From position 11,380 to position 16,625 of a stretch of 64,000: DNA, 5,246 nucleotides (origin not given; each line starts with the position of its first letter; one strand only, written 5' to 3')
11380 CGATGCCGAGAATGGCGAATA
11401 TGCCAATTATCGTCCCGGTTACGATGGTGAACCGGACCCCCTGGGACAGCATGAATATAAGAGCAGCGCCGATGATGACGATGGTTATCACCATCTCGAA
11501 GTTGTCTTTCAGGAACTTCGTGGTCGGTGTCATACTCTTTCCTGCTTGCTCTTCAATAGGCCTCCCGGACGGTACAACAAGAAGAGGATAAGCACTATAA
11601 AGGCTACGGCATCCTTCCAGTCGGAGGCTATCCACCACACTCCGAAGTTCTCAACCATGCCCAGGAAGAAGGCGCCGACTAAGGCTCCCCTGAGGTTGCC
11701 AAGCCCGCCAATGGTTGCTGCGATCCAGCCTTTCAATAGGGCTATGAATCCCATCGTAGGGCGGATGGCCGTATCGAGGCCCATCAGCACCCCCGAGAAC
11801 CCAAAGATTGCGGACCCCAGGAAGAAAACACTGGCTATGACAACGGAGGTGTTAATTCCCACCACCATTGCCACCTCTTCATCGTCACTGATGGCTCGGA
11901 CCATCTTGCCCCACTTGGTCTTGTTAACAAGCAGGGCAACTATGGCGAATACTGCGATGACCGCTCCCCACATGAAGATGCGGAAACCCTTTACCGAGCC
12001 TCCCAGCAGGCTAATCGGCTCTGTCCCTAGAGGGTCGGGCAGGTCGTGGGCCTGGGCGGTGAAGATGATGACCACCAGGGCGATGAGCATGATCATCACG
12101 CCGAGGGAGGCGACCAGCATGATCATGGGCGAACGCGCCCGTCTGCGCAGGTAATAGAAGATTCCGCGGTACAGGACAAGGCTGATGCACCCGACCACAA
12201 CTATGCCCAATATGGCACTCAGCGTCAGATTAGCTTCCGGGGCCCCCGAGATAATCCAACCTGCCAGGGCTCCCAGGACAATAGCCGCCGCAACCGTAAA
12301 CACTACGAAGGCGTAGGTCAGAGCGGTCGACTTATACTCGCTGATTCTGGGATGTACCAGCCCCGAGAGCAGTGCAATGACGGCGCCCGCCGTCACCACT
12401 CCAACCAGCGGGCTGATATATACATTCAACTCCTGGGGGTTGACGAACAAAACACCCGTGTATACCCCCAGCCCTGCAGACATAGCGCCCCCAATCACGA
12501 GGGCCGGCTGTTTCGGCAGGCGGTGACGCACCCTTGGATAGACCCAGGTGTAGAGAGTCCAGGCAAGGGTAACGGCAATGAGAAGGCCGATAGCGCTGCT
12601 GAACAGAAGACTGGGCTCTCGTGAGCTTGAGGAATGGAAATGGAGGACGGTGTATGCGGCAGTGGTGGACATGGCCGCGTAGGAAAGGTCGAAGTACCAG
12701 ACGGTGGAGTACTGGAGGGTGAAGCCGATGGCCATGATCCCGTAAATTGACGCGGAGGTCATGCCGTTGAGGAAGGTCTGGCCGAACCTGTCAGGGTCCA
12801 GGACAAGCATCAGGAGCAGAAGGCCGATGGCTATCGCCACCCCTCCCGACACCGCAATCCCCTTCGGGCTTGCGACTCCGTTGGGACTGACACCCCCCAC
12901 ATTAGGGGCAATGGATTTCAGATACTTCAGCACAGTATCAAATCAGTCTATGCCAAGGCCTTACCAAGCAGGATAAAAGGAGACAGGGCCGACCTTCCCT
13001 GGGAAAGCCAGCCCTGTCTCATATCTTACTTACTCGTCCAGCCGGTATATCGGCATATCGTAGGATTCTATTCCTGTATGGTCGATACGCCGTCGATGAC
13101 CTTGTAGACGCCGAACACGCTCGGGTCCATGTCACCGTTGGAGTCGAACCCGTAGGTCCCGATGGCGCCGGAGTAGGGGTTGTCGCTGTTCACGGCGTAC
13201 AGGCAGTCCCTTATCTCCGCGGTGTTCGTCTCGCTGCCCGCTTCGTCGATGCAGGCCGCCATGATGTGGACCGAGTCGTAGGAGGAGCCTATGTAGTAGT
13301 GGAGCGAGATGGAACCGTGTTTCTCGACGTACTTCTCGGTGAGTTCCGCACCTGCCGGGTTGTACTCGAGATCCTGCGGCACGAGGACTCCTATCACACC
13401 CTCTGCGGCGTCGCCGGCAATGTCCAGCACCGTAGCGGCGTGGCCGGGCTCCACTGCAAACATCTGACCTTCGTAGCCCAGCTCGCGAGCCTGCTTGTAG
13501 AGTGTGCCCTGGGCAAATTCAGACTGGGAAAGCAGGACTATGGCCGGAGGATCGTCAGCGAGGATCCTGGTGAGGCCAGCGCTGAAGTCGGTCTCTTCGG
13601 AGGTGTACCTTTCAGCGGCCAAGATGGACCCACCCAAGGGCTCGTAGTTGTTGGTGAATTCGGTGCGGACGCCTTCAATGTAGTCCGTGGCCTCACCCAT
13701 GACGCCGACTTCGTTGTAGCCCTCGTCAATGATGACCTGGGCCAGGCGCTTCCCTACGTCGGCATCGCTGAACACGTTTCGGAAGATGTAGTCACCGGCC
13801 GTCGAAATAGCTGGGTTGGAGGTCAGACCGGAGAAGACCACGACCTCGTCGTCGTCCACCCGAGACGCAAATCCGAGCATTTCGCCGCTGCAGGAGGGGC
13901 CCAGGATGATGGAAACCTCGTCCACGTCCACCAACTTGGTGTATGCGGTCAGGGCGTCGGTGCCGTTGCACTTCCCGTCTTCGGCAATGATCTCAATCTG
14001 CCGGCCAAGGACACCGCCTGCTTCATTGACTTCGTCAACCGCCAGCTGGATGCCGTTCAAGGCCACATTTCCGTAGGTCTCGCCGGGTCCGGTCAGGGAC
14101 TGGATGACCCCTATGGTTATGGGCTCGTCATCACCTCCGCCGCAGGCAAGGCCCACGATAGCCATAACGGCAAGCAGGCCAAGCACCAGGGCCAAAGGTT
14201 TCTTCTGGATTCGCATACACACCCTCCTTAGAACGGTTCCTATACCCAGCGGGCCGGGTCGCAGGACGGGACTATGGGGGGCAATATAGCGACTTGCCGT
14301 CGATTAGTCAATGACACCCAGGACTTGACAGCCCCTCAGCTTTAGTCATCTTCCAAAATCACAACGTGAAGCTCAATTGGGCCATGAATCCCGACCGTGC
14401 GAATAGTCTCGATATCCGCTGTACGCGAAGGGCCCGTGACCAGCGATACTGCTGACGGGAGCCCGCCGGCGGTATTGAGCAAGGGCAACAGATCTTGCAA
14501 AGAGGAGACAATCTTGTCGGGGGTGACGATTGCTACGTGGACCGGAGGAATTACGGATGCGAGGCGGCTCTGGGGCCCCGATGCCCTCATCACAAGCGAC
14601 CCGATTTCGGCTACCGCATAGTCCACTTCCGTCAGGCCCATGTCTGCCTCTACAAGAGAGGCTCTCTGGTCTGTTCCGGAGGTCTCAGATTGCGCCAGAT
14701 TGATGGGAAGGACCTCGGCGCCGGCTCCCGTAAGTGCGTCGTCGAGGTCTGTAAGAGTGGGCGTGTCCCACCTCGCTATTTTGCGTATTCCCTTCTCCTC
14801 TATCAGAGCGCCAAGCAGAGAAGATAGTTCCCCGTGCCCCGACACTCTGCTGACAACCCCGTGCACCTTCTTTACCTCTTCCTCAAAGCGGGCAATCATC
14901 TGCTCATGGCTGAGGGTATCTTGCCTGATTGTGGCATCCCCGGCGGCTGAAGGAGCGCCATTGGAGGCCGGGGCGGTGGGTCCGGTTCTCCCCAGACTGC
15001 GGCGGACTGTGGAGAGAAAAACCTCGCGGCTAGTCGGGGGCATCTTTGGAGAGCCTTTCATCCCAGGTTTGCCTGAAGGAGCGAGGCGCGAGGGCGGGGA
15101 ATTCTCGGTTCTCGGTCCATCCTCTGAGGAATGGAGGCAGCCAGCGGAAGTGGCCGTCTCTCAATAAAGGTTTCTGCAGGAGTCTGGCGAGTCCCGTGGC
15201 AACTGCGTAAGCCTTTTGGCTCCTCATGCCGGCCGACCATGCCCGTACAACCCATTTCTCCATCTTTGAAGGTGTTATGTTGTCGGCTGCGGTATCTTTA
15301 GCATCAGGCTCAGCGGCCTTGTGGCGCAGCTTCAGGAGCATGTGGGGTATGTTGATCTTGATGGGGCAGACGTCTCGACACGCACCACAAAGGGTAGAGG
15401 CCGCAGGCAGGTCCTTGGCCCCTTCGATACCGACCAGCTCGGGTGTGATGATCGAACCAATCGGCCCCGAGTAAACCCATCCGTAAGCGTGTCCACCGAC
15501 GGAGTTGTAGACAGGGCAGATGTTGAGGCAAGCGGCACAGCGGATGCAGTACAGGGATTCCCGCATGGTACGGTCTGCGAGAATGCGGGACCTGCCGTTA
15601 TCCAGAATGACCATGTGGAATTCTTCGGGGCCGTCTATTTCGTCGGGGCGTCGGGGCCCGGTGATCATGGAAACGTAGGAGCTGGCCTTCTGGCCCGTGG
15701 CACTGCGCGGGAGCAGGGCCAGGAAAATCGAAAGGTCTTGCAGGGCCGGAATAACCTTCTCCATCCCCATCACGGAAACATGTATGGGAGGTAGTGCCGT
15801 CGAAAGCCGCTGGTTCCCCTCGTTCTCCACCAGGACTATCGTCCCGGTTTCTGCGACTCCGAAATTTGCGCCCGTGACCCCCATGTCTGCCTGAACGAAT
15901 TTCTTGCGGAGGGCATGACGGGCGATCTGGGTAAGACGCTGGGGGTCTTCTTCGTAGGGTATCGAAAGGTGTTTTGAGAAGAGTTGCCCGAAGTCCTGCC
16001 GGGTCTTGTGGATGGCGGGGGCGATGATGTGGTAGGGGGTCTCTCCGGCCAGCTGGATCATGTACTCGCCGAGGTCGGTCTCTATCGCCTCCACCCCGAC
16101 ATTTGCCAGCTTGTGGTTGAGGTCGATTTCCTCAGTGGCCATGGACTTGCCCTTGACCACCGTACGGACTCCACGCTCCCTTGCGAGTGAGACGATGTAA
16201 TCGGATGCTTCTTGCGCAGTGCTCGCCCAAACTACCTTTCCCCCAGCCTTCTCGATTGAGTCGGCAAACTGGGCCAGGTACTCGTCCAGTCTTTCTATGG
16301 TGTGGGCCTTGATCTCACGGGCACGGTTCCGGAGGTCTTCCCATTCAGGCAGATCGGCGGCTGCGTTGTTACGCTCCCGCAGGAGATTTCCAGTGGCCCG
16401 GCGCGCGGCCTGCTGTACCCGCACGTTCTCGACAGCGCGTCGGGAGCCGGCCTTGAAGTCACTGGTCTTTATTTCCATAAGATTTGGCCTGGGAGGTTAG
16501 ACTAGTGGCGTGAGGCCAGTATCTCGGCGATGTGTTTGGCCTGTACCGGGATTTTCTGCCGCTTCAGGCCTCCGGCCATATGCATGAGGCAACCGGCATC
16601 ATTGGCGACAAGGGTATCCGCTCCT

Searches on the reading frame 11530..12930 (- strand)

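Call 41: search_protein_families(library=pfam, proteins=[window:11530-12930:-], max_evalue=0.00001)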
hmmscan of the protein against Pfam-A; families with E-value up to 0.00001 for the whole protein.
window:11530-12930:- (466 aa): 1 family
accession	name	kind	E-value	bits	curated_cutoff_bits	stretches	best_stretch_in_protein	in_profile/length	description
PF02653.21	BPD_transp_2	-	1.5e-31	110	26.8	2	208-451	28-269/269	Branched-chain amino acid transport system / permease component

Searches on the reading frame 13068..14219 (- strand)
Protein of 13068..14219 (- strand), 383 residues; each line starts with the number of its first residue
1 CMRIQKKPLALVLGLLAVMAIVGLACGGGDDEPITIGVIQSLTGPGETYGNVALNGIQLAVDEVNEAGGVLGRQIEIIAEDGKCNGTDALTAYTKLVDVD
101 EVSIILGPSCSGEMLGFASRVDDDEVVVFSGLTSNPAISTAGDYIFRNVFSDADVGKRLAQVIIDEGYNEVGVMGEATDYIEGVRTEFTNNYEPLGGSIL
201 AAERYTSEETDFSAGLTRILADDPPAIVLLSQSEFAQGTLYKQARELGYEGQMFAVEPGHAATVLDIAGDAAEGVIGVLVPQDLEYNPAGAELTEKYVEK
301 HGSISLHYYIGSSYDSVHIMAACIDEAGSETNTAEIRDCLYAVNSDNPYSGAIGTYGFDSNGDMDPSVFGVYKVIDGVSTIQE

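Call 42: search_protein_families(library=pfam, proteins=[window:13068-14219:-], max_evalue=0.00001)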
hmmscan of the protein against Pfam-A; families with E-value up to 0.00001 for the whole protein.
window:13068-14219:- (383 aa): 3 families
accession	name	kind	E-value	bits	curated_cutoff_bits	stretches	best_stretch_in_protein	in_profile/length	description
PF13458.12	Peripla_BP_6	-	6.2e-54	184.4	31.7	1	33-359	1-323/343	Periplasmic binding protein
PF01094.35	ANF_receptor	-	9.2e-24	84.6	25.4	1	55-373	4-349/353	Receptor family ligand binding region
PF13433.12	Peripla_BP_5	-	1.1e-13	51.4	27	1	34-109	1-76/363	Periplasmic binding protein domain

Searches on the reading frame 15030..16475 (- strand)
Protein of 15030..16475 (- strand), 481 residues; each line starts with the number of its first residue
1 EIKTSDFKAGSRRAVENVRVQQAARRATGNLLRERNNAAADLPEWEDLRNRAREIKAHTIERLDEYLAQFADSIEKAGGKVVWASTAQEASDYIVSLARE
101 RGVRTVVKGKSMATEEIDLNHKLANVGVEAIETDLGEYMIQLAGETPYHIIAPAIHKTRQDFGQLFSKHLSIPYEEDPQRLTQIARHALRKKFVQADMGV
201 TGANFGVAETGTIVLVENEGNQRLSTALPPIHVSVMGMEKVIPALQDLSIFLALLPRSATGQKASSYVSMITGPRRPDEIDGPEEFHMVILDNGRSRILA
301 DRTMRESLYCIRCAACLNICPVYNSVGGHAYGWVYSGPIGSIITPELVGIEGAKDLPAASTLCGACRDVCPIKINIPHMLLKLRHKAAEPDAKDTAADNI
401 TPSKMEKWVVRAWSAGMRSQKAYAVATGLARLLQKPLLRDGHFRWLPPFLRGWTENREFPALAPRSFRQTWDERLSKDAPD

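Call 41: search_protein_families(library=pfam, proteins=[window:15030-16475:-], max_evalue=0.00001)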
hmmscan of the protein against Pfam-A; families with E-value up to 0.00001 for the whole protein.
window:15030-16475:- (481 aa): 4 families
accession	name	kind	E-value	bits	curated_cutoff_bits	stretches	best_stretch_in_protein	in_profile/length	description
PF02589.21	LUD_dom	-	4e-51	173.9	22.6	1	67-291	1-189/189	LUD domain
PF13183.11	Fer4_8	-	8.5e-12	45.9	27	1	307-374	2-68/68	4Fe-4S dicluster domain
PF11870.13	LutB_C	-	7.5e-11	42.7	26.8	1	383-474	2-86/88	Lactate utilisation protein B, C-terminal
PF13237.11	Fer4_10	-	5.1e-06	26.8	25.5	0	307-322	6-21/53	4Fe-4S dicluster domain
